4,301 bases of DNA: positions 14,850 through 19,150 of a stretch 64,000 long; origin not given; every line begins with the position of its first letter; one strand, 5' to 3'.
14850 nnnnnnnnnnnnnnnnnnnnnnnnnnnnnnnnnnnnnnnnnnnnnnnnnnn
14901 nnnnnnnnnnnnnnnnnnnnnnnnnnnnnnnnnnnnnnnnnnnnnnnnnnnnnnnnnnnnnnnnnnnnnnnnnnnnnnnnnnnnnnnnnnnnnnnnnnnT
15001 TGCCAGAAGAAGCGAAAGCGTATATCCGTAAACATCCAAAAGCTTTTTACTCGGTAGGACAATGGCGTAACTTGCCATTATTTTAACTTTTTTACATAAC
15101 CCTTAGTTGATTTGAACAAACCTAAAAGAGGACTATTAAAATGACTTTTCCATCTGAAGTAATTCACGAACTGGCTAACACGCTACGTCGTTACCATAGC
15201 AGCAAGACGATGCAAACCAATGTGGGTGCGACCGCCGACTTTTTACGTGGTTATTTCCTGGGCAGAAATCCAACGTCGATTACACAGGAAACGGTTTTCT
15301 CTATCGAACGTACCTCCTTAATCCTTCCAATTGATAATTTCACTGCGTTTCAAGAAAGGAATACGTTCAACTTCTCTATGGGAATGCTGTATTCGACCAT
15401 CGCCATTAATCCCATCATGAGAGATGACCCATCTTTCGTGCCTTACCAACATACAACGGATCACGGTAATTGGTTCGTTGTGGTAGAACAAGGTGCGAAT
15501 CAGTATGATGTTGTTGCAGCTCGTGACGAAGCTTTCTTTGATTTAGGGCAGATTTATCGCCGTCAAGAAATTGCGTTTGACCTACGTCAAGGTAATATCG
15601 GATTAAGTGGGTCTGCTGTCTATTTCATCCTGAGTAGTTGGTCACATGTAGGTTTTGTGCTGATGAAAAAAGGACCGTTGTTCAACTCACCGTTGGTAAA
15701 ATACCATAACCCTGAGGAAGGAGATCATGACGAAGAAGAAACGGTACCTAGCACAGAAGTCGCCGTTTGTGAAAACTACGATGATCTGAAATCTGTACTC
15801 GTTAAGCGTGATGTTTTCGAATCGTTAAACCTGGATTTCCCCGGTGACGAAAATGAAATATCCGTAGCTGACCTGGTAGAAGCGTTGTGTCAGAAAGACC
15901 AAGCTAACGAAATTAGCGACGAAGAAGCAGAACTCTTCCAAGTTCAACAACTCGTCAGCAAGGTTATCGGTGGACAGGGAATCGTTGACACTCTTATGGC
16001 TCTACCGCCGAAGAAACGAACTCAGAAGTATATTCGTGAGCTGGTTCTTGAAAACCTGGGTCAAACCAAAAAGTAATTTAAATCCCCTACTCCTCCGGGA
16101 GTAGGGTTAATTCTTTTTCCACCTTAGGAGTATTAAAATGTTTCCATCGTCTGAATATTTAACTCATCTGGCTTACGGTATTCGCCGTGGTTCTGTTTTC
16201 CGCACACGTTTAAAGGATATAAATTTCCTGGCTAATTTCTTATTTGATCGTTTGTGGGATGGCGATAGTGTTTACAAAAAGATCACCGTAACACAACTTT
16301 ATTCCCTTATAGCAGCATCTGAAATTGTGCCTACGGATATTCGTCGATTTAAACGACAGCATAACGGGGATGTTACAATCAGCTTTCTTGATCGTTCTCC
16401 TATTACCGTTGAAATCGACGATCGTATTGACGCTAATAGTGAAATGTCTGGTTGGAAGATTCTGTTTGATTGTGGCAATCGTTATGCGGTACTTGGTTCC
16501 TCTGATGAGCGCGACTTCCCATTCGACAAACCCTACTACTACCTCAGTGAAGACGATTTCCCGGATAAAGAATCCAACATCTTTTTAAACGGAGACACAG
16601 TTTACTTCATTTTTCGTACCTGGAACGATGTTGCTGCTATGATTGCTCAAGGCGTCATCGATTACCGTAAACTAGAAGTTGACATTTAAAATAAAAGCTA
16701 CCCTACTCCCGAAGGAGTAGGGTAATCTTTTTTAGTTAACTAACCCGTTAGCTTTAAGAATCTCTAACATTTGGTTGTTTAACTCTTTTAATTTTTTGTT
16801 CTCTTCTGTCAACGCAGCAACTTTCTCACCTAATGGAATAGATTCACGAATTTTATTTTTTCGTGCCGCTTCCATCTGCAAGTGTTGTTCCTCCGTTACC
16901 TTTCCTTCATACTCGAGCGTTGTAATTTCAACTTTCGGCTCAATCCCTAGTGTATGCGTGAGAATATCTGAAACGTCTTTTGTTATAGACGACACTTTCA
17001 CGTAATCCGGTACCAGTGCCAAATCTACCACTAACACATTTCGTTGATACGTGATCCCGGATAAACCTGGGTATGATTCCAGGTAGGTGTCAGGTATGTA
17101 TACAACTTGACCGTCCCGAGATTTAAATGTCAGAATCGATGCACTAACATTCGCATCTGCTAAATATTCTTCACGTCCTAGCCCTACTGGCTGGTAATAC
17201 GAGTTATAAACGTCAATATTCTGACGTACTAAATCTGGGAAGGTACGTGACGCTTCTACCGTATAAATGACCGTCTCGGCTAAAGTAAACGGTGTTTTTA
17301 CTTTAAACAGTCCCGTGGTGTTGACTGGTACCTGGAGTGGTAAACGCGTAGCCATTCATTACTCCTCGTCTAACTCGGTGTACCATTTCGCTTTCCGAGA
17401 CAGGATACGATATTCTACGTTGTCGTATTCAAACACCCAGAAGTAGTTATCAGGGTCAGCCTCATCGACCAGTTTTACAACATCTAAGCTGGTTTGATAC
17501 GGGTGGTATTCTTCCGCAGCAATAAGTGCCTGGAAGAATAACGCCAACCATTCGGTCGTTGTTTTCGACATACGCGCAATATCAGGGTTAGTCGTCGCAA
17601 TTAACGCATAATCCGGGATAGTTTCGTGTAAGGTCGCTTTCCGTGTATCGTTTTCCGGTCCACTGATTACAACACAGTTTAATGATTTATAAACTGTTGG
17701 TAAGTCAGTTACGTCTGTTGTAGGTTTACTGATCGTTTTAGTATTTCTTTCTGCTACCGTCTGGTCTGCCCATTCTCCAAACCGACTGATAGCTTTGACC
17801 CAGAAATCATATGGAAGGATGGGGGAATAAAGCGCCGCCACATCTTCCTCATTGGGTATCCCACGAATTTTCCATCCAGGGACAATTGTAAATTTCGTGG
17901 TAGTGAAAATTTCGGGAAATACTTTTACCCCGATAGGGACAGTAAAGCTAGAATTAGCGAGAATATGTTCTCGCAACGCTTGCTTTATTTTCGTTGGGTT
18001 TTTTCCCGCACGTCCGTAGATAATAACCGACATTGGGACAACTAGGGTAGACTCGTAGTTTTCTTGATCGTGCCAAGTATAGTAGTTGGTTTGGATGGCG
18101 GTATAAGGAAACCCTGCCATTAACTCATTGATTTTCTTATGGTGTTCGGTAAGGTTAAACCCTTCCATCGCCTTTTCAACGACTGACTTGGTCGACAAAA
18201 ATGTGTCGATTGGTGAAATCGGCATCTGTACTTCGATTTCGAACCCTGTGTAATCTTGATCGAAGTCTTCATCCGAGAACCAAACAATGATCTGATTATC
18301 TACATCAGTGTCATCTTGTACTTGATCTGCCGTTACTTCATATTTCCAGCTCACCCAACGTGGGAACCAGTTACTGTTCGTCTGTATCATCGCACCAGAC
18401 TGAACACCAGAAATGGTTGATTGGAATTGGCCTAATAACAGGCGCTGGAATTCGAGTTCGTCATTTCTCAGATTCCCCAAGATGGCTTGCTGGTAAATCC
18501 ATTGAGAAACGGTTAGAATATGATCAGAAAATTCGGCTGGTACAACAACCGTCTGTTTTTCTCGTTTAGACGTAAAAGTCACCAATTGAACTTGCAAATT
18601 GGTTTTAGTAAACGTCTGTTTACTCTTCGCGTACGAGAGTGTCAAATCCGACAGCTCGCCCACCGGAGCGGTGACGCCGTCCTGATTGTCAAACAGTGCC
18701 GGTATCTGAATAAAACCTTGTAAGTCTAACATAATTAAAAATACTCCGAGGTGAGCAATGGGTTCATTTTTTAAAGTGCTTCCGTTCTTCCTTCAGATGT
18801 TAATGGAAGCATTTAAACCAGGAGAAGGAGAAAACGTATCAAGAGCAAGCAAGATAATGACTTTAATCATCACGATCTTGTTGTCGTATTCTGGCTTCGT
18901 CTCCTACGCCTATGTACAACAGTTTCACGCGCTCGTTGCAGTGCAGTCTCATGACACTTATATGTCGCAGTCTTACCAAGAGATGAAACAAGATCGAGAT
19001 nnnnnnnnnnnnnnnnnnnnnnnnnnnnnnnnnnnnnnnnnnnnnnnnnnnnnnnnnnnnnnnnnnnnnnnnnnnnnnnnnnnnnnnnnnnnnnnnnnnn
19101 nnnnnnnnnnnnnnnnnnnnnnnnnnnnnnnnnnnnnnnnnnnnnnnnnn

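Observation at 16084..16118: Family of terminators sharing the stem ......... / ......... with different loops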

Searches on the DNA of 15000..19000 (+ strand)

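Call 8: search_dna_similar(query=window:15000-19000:+, collection=phages, mode=near, max_rows=15)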
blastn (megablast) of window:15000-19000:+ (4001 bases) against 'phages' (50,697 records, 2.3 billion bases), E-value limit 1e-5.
No match.

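Call 16: search_dna_similar(query=window:15100-18800:+, collection=phages, mode=distant, max_rows=15)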
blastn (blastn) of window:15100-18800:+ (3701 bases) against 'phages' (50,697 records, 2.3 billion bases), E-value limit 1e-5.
Records with a match: 70; places in all: 70; records where one place covers at least 80% of the query: 0.
Best place of each record, by identity: 90-95% 2; 80-90% 9; 60-80% 59.
By first word of the organism name: Salmonella 33; Erwinia 31; Escherichia 2; Cronobacter 2; Enterobacteria 1; Proteus 1.
By host as written in the record: - 24; Erwinia amylovora ATCC 29780 18; Erwinia amylovora 12; Salmonella enterica 4; Salmonella sp. 2; Escherichia coli 2; Cronobacter sakazakii 2; Salmonella enterica serovar Typhi 1; and 5 more.
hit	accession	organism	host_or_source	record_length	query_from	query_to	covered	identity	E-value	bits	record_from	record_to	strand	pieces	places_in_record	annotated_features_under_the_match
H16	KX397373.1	Erwinia phage vB_EamM_Stratton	Erwinia amylovora ATCC 29780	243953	1548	3690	58%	71.7%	0e+0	1100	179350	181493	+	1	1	putative virion structural protein | hypothetical protein (x3)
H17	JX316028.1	Erwinia phage phiEaH2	Erwinia amylovora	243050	1548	3690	58%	71.5%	0e+0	1082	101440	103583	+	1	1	putative virion structural protein | hypothetical protein (x3)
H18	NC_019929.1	Erwinia phage phiEaH2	Erwinia amylovora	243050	1548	3690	58%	71.5%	0e+0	1082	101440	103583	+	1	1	virion structural protein | hypothetical protein (x3)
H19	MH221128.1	Salmonella phage STsAS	Salmonella enterica serovar Typhi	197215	1590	3690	57%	69.3%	0e+0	849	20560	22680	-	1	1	putative virion structural protein 21 | hypothetical protein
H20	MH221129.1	Salmonella phage SPAsTU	Salmonella enterica serovar Paratyphi A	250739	1590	3690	57%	69.3%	0e+0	849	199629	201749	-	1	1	putative virion structural protein | hypothetical protein (x2)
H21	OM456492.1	Salmonella phage SaP7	Salmonella sp.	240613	1589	3690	57%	68.8%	0e+0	797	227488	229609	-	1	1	putative virion structural protein 21 | hypothetical protein (x2)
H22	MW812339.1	Erwinia phage pEa_SNUABM_29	Erwinia amylovora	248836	1590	3690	57%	68.7%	0e+0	802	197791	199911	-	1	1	hypothetical protein (x4)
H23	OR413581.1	Salmonella phage SPLA3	Salmonella enterica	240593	1589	3690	57%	68.6%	0e+0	785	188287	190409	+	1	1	virion structural protein | hypothetical protein (x2)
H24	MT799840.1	Salmonella phage JN03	Salmonella sp.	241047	1589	3690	57%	68.6%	0e+0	793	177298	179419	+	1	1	putative virion structural protein 21 | hypothetical protein (x2)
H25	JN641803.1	Salmonella phage SPN3US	-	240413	1589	3690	57%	68.5%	0e+0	778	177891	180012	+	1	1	putative virion structural protein 21 | hypothetical protein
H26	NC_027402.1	Salmonella phage SPN3US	-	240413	1589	3690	57%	68.5%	0e+0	778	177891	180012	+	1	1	virion structural protein | hypothetical protein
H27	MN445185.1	Escherichia phage vB_EcoM_EC001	Escherichia coli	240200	1589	3690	57%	68.5%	0e+0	789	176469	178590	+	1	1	putative virion structural protein | hypothetical protein (x2)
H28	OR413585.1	Salmonella phage SPLA5c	Salmonella enterica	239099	1589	3690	57%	68.5%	0e+0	783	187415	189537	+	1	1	virion structural protein | hypothetical protein (x2)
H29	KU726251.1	Enterobacteria phage SEGD1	Salmonella enterica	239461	1589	3690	57%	68.5%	0e+0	769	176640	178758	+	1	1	putative virion structural protein (x2) | hypothetical protein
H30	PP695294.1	Salmonella phage 1252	Salmonella enterica subsp. enterica ...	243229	1589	3690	57%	68.3%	0e+0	755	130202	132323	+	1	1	hypothetical protein (x3)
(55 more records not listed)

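Call 20: get_annotated_region(hit=H17, flank=2500)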
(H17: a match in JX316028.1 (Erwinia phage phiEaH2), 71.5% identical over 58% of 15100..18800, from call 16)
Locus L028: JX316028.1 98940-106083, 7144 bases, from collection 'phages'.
description: Erwinia phage phiEaH2, complete genome.
organism: Erwinia phage phiEaH2 (NCBI taxid 1029988)
taxonomy: Viruses; Duplodnaviria; Heunggongvirae; Uroviricota; Caudoviricetes; Erskinevirus; Erskinevirus EaH2
host: Erwinia amylovora; source: -; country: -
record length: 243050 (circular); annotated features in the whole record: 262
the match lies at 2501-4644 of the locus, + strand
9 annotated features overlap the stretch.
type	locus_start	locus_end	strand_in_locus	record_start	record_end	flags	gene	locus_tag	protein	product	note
CDS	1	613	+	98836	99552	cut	-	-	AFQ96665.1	putative endolysin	-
CDS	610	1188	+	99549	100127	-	-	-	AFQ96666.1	hypothetical protein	-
CDS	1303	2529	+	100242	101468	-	-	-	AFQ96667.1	hypothetical protein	-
CDS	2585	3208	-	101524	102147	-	-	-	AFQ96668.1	hypothetical protein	-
CDS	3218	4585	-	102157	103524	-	-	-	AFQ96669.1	putative virion structural protein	-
CDS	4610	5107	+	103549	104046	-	-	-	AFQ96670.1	hypothetical protein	-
CDS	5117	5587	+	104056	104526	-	-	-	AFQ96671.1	hypothetical protein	-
CDS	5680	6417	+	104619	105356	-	-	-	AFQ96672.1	putative endodeoxyribonuclease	-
CDS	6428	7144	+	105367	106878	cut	-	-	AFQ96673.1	putative ribonuclease H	-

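Call 21: get_annotated_region(hit=H25, flank=2500)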
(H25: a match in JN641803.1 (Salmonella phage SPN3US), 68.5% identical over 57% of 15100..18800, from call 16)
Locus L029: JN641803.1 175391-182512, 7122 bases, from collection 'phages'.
description: Salmonella phage SPN3US, complete genome.
organism: Salmonella phage SPN3US (NCBI taxid 1090134)
taxonomy: Viruses; Duplodnaviria; Heunggongvirae; Uroviricota; Caudoviricetes; Seoulvirus; Seoulvirus SPN3US
host: -; source: -; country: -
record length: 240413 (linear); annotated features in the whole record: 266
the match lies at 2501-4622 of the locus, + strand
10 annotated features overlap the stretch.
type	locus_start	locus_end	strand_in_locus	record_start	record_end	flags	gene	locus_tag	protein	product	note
CDS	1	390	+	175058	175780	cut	-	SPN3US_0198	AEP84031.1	putative endolysin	-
CDS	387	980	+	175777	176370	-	-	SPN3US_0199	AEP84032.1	hypothetical protein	-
CDS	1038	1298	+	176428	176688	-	-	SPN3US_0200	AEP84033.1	hypothetical protein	-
CDS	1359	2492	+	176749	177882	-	-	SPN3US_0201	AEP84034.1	hypothetical protein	-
CDS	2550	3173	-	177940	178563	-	-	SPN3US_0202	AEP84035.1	hypothetical protein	-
CDS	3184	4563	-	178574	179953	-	-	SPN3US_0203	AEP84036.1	putative virion structural protein 21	-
CDS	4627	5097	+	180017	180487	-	-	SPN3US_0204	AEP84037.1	hypothetical protein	-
CDS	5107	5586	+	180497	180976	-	-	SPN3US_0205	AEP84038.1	hypothetical protein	-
CDS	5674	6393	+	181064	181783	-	-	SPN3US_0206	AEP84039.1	putative endodeoxyribonuclease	-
CDS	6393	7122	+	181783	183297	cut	-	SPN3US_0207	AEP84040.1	putative ribonuclease H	-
